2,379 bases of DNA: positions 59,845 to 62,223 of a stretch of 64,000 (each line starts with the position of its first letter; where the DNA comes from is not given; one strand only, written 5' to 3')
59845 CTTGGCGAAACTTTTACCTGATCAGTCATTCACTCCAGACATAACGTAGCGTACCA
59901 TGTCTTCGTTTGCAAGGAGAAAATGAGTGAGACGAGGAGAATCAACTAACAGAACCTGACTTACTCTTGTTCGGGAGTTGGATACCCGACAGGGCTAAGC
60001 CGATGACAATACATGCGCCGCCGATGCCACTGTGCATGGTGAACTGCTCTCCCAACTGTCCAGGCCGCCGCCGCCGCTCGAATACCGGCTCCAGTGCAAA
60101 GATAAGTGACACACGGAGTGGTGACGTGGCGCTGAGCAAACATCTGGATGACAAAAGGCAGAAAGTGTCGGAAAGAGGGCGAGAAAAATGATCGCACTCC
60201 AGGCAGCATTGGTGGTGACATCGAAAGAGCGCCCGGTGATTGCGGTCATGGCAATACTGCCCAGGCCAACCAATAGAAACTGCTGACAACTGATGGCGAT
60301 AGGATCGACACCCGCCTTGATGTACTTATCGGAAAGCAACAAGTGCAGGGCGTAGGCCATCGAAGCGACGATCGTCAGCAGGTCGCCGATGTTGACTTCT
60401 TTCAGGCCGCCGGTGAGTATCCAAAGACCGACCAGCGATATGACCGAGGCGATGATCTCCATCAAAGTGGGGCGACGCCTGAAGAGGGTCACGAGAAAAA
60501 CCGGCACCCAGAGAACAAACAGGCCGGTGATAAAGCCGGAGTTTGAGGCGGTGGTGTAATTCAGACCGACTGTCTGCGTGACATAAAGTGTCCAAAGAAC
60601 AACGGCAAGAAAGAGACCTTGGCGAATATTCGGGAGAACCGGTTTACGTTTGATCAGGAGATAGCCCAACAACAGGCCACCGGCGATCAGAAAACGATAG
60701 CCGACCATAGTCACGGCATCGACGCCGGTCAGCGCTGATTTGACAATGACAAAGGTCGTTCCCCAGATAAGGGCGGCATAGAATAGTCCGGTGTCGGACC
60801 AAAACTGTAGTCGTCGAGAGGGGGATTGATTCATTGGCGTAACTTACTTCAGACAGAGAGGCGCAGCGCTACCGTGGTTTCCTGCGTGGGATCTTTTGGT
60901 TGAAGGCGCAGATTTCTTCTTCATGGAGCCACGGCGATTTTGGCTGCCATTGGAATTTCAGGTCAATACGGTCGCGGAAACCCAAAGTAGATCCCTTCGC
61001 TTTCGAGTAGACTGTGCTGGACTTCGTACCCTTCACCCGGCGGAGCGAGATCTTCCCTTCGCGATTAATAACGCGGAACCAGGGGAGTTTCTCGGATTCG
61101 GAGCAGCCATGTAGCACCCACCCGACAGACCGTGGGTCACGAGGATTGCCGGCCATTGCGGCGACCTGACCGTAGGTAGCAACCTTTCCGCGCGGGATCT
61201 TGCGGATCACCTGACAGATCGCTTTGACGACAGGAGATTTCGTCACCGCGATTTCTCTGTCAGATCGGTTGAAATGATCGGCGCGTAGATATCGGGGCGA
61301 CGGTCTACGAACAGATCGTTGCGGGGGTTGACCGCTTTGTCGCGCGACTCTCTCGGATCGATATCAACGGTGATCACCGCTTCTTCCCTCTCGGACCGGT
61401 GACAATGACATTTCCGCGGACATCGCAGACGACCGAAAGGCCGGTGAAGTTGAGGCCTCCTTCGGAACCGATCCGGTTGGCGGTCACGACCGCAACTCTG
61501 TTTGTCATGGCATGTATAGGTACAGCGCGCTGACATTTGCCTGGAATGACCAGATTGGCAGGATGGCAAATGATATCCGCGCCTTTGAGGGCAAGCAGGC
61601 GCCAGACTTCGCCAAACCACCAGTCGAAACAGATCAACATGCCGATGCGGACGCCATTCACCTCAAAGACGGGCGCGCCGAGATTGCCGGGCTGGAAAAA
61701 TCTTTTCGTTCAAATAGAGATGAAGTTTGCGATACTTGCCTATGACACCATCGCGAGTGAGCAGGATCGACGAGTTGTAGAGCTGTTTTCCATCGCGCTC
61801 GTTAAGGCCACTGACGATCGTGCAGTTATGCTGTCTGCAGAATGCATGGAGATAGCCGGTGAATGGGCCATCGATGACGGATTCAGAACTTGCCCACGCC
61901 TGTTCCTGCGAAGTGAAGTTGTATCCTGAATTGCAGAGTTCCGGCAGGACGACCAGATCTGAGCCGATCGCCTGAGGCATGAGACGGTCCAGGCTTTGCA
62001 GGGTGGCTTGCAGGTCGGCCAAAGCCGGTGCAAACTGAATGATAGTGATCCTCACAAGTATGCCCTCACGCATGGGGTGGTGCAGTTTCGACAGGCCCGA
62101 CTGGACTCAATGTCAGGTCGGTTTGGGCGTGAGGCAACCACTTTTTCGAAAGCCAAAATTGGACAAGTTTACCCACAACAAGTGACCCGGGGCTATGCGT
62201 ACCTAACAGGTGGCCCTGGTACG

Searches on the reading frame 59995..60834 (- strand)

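Call 4: search_protein_families(library=pfam, proteins=[window:59995-60834:-])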
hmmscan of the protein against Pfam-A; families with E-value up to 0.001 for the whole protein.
window:59995-60834:- (279 aa): 1 family
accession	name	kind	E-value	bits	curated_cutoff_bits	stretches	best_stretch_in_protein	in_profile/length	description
PF00892.27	EamA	-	6.2e-25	88.5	28.2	2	15-141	5-134/135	EamA-like transporter family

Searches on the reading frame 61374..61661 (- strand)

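Call 24: search_protein_families(library=pfam, proteins=[window:61374-61661:-], max_evalue=0.01)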
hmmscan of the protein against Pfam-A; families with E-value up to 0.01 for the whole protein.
window:61374-61661:- (95 aa): 1 family
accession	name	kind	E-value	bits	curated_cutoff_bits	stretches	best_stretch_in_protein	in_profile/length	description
PF00795.27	CN_hydrolase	-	9e-14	51.8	23.2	1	3-93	141-238/256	Carbon-nitrogen hydrolase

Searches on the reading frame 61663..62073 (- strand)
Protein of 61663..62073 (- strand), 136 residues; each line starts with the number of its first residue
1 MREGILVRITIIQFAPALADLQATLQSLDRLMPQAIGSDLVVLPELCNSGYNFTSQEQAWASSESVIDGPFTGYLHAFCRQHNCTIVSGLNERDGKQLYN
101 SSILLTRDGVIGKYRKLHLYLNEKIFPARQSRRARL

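Call 24: search_protein_families(library=pfam, proteins=[window:61663-62073:-], max_evalue=0.01)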
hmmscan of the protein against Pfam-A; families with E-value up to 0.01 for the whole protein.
window:61663-62073:- (136 aa): 1 family
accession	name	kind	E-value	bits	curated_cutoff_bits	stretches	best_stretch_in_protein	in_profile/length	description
PF00795.27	CN_hydrolase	-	1.2e-20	74.4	23.2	1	8-124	1-126/256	Carbon-nitrogen hydrolase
